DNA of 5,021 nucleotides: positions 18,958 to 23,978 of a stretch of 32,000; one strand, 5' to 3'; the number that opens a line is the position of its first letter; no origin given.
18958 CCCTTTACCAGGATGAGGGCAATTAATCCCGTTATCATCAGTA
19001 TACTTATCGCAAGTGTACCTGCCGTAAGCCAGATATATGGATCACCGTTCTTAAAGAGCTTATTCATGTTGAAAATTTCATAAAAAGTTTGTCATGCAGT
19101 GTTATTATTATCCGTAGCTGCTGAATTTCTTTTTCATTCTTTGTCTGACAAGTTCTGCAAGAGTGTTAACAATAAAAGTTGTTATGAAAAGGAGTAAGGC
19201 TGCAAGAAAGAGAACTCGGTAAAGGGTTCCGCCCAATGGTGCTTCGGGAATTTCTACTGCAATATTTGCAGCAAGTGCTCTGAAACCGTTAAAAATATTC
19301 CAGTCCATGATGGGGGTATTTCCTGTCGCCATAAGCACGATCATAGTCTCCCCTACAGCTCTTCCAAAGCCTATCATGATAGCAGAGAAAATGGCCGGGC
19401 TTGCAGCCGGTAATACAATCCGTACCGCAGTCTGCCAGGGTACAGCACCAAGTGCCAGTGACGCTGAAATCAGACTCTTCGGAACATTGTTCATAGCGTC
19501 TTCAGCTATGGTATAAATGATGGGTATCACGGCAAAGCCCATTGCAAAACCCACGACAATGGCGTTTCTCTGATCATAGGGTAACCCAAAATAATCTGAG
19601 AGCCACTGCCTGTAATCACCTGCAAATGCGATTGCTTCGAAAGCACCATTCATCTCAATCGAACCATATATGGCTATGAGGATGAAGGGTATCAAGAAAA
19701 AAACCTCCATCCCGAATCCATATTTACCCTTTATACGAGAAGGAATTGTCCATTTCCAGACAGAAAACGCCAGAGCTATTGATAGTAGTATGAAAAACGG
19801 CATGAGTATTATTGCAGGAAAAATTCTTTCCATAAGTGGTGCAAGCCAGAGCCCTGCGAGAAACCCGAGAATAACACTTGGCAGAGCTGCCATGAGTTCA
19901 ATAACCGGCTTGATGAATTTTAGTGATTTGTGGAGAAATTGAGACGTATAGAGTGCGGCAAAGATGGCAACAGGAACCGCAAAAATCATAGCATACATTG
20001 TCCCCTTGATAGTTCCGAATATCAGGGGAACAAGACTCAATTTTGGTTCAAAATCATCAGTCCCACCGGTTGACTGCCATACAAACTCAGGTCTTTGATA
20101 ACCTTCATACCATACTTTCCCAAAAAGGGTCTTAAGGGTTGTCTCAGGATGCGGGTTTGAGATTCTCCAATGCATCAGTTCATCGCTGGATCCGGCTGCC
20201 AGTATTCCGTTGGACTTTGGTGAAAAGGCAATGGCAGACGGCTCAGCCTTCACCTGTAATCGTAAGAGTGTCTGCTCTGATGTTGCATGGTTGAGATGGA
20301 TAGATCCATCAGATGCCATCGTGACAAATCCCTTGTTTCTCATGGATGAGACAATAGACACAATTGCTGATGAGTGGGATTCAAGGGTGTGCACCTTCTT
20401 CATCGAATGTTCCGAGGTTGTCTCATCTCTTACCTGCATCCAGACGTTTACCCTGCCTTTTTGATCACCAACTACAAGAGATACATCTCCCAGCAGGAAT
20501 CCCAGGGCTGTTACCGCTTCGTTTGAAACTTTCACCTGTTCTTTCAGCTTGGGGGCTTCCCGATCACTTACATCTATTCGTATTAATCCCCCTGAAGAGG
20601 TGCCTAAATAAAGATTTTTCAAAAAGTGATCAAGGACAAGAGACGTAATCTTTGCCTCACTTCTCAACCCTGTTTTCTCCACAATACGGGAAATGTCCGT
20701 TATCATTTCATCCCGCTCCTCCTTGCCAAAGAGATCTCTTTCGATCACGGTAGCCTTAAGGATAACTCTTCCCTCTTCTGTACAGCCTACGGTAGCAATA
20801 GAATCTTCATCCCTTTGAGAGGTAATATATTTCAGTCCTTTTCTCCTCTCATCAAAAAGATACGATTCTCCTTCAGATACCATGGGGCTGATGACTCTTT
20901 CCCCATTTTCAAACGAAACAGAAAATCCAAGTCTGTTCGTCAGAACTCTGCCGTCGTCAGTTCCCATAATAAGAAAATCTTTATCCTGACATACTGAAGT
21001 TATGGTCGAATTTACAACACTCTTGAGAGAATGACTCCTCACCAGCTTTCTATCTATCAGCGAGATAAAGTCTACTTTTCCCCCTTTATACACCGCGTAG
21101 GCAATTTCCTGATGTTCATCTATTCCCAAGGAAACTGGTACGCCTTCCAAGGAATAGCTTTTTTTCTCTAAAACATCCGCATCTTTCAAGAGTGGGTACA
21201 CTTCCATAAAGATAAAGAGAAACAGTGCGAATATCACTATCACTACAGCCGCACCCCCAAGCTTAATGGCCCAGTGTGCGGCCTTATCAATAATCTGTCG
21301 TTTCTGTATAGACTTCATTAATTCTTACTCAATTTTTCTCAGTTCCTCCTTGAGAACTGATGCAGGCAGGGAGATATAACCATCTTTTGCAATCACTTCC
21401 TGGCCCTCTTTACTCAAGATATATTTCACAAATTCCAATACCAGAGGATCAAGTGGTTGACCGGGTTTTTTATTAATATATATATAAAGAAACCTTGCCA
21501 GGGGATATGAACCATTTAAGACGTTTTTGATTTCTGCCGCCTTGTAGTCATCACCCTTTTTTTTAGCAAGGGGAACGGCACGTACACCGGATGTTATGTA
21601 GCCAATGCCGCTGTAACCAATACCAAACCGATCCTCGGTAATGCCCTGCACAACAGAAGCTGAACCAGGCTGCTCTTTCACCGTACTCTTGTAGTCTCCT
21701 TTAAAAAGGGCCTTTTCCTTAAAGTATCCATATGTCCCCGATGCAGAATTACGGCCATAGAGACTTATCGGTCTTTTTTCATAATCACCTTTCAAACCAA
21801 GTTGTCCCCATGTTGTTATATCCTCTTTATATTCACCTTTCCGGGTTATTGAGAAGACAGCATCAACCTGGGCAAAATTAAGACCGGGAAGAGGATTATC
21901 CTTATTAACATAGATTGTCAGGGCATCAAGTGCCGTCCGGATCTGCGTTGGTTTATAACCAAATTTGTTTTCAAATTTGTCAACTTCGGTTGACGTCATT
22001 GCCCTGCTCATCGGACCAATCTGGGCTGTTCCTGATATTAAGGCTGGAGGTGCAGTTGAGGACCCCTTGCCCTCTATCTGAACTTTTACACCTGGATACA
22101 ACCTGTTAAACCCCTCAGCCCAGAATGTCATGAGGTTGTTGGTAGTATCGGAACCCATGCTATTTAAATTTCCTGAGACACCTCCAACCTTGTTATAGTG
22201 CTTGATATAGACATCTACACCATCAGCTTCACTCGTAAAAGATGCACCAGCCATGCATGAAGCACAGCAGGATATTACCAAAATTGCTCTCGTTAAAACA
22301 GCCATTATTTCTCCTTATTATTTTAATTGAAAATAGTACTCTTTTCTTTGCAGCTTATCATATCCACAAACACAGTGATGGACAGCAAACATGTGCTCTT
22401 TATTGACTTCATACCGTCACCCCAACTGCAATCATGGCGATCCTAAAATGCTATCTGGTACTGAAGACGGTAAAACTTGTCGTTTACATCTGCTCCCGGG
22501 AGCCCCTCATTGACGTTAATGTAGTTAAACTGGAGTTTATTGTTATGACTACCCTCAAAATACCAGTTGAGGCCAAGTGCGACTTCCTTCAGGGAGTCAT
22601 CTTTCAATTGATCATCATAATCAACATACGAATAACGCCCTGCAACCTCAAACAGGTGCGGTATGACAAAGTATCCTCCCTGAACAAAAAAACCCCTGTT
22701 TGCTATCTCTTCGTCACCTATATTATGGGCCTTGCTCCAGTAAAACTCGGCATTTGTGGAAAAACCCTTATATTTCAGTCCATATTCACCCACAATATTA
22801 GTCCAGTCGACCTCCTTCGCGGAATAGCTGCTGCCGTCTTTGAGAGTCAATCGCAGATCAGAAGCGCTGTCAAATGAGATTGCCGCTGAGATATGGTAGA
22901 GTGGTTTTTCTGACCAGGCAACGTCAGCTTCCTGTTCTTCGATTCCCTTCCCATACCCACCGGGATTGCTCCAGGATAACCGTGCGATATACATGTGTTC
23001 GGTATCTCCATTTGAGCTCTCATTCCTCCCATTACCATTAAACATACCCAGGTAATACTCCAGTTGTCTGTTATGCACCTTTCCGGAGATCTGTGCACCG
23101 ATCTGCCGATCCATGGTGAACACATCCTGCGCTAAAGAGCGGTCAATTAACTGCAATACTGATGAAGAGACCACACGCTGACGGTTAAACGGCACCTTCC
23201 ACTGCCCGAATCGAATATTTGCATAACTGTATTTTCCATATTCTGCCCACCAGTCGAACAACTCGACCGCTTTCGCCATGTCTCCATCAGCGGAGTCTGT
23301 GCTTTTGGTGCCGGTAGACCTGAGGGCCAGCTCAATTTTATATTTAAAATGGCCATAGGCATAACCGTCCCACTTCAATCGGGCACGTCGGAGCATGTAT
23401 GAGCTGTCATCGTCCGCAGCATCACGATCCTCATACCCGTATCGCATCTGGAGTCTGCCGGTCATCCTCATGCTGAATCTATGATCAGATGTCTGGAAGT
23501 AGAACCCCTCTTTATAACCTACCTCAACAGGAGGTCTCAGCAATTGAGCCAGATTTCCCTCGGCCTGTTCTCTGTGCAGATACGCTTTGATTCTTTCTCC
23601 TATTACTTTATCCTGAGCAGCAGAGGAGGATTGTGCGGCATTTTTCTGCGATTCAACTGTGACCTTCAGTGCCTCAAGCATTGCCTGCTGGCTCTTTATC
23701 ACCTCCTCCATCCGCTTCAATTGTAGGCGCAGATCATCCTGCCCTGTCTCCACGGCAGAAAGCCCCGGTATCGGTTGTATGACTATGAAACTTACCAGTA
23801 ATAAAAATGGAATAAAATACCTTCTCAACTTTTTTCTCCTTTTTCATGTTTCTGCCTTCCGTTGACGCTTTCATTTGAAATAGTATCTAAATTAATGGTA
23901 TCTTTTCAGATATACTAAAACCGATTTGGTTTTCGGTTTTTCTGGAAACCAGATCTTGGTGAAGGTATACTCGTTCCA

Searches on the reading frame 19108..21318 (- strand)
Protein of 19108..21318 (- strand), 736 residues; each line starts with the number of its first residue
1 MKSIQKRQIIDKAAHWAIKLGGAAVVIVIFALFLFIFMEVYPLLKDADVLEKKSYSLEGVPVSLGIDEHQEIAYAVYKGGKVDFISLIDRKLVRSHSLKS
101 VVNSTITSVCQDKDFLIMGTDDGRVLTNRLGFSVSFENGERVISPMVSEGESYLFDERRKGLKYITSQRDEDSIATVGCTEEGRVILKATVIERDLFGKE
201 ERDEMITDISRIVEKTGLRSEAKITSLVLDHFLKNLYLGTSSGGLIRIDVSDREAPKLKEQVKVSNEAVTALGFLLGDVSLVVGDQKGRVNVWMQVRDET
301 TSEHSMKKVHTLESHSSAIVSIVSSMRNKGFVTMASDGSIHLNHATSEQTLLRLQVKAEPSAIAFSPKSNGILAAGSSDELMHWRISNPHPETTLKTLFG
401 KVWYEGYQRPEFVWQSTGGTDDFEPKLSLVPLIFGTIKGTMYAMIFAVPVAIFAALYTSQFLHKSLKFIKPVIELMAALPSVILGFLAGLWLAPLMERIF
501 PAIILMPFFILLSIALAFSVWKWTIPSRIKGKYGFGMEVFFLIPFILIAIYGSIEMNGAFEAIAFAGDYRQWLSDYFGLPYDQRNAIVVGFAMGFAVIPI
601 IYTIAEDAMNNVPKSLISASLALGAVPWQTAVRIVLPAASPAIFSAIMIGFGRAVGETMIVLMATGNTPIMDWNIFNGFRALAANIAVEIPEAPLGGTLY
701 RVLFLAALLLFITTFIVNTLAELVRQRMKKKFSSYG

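Call 5: search_protein_families(library=ncbifam, proteins=[window:19108-21318:-], max_evalue=0.1)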
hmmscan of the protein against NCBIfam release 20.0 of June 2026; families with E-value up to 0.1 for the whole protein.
window:19108-21318:- (736 aa): 24 families
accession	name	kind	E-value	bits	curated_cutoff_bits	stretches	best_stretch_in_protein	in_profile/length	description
TIGR02138.1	phosphate_pstC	equivalog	6.7e-58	196.1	196.45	2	512-728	83-295/296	phosphate ABC transporter permease subunit PstC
TIGR00974.1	3a0107s02c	equivalog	8.3e-30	103.8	193.45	2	585-729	127-271/272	phosphate ABC transporter permease PstA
NF008435.0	PRK11275.1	equivalog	3.3e-20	72.4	502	2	587-731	171-315/319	phosphate ABC transporter permease PstC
TIGR02139.1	permease_CysT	equivalog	3.3e-11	43.3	246.1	1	586-672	132-218/265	sulfate ABC transporter permease subunit CysT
TIGR02141.1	modB_ABC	equivalog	5.1e-10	39.3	182.6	1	510-670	11-164/208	molybdate ABC transporter permease subunit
NF038017.1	ABC_perm1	subfamily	2.3e-09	37.5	100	1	593-668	79-153/184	ABC transporter permease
TIGR00969.1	3a0106s02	subfamily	2e-08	34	240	1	591-671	148-228/272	sulfate ABC transporter permease subunit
NF008208.0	PRK10971.1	equivalog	2.1e-08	34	415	1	542-728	101-274/277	sulfate/thiosulfate ABC transporter permease CysT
TIGR01581.1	Mo_ABC_porter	hypoth_equivalog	4.9e-08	32.7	210.3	1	586-675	105-196/225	ABC transporter permease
NF006939.0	PRK09421.1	equivalog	5e-08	32.6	262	1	568-729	76-229/230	molybdate ABC transporter permease subunit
NF008430.0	PRK11268.1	equivalog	6.2e-07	28.8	439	1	592-724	159-289/295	phosphate ABC transporter permease PstA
NF008049.0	PRK10782.1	subfamily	1.7e-06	27.9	212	1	586-656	91-159/217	methionine ABC transporter permease MetI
NF007963.0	PRK10683.1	equivalog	2.5e-05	23.8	489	1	593-671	196-269/317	putrescine ABC transporter permease PotH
TIGR03226.1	PhnU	equivalog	3.4e-05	23.5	283.45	1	541-664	142-257/311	2-aminoethylphosphonate ABC transporter permease subunit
NF043073.1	MMSYN1_0195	equivalog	7.1e-05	21.2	1250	1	607-654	148-195/1021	spermidine/putrescine ABC transporter permease/substrate-binding protein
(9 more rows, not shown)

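Call 6: search_protein_families(library=pfam, proteins=[window:19108-21318:-], max_evalue=0.1)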
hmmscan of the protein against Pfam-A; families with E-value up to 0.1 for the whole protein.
window:19108-21318:- (736 aa): 21 families
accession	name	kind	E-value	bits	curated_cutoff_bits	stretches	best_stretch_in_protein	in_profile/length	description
PF00528.27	BPD_transp_1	-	6.2e-13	49.3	26.4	1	537-730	24-184/184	Binding-protein-dependent transport system inner membrane component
PF24807.1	WD40_CDC20-Fz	-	5.6e-11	42.7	200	1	220-387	50-210/292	CDC20/Fizzy WD40 domain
PF24814.1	WD40_Prp19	-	7.1e-09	35.6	320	1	222-386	7-164/281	Prp19 WD40 domain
PF25173.1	Beta-prop_WDR3_1st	-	1.1e-08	35.4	154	1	259-404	22-160/184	WDR3 first beta-propeller domain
PF23414.1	Beta-prop_EML_2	-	1.5e-08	34.8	90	2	219-322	37-130/266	Echinoderm microtubule-associated protein second beta-propeller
PF25174.1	Beta-prop_THOC3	-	1.5e-07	31.2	305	1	252-381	116-236/272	THOC3 beta-propeller domain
PF25171.1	Beta-prop_WDR36-Utp21_1st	-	1e-05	25.6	80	1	282-384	124-220/266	WDR36/Utp21 first beta-propeller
PF24817.1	WD40_WDHD1_1st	-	6.7e-05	22.7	109.9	1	215-388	80-253/291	WDHD1 first WD40 domain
PF24796.1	WDR55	-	0.00016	21.3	200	0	222-294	138-207/296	WDR55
PF12894.13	ANAPC4_WD40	-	0.00055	20.6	22.9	0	305-365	25-88/91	Anaphase-promoting complex subunit 4 WD40 domain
PF23409.1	Beta-prop_EML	-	0.00061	19.8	88.2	1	266-359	156-240/267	Echinoderm microtubule-associated protein first beta-propeller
PF23756.1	Beta-prop_HPS5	-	0.0014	18.4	34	1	228-350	24-141/328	HPS5 beta propeller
PF25172.1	Beta-prop_WDR3_2nd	-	0.0029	17.3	140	1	264-344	36-108/293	WDR3 second beta-propeller domain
PF00400.38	WD40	-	0.0034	18.3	27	0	307-342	2-37/39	WD domain, G-beta repeat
PF24805.1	EIF3I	-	0.0041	16.7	200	1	261-376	141-248/324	EIF3I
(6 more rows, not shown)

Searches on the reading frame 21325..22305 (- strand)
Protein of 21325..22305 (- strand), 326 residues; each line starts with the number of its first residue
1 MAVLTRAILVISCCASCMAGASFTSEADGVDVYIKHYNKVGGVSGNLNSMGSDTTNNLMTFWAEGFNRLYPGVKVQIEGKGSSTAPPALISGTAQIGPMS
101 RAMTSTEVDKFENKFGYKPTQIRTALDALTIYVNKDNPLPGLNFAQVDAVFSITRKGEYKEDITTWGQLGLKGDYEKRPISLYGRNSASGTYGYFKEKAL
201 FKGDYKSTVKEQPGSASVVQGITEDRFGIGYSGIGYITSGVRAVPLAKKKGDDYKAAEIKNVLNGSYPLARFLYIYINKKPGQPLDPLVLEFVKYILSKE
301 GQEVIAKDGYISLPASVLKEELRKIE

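Call 5: search_protein_families(library=ncbifam, proteins=[window:21325-22305:-], max_evalue=0.1)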
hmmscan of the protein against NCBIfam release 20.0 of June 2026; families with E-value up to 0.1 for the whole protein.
window:21325-22305:- (326 aa): 3 families
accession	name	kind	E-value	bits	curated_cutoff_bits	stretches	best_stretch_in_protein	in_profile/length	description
TIGR02136.1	ptsS_2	subfamily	3e-72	243.3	206.6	1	10-312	8-294/295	phosphate ABC transporter substrate-binding protein PstS family protein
TIGR00975.1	3a0107s03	equivalog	1.1e-09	37.8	205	2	262-321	248-307/315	phosphate ABC transporter substrate-binding protein PstS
TIGR04505.1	PtsS_plasma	equivalog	0.0022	17.5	175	1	176-298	203-333/334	phosphate ABC transporter substrate-binding protein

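Call 6: search_protein_families(library=pfam, proteins=[window:21325-22305:-], max_evalue=0.1)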
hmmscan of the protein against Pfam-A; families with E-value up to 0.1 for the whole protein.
window:21325-22305:- (326 aa): 5 families
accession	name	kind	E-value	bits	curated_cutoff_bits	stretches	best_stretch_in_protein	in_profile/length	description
PF12849.12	PBP_like_2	-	2.9e-30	106.4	27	1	43-300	8-267/267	PBP superfamily domain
PF13531.11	SBP_bac_11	-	5.4e-06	26.8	25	1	52-310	6-226/227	Bacterial extracellular solute-binding protein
PF12727.12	PBP_like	-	9.3e-06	25.4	27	1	64-247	2-167/193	PBP superfamily domain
PF01547.30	SBP_bac_1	-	2e-05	25.2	26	1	53-303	3-307/307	Bacterial extracellular solute-binding protein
PF13416.11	SBP_bac_8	-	0.023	14.9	27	0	216-318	176-266/279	Bacterial extracellular solute-binding protein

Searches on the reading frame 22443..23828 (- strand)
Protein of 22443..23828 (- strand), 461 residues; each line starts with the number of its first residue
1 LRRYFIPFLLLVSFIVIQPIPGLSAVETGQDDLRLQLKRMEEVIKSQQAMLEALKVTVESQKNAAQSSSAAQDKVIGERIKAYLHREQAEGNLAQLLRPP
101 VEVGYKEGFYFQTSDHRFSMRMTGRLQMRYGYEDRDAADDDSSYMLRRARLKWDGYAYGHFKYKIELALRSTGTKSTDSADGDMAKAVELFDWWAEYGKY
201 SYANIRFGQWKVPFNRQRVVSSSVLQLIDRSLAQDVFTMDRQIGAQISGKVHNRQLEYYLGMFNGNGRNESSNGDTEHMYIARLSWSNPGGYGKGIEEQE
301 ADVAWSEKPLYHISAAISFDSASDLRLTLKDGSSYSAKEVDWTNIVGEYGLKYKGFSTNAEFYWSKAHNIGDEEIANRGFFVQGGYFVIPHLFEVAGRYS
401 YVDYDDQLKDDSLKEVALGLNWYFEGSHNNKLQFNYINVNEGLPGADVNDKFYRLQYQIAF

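Call 5: search_protein_families(library=ncbifam, proteins=[window:22443-23828:-], max_evalue=0.1)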
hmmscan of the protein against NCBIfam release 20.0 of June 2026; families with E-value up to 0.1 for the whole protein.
window:22443-23828:- (461 aa): 1 family
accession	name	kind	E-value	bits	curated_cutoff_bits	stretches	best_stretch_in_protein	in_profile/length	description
NF040576.1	T2SS_GspM_XpsM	equivalog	0.09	12.4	60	0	8-79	11-83/180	type II secretion system protein GspM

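Call 6: search_protein_families(library=pfam, proteins=[window:22443-23828:-], max_evalue=0.1)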
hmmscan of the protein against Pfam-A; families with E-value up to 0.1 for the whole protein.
window:22443-23828:- (461 aa): 2 families
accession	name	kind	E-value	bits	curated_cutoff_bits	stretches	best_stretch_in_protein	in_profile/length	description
PF07396.17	Porin_O_P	-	2.9e-29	102.9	20.9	1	121-445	2-350/370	Phosphate-selective porin O and P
PF06428.16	Sec2p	-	0.097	13.1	28.5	0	25-67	47-89/92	GDP/GTP exchange factor Sec2p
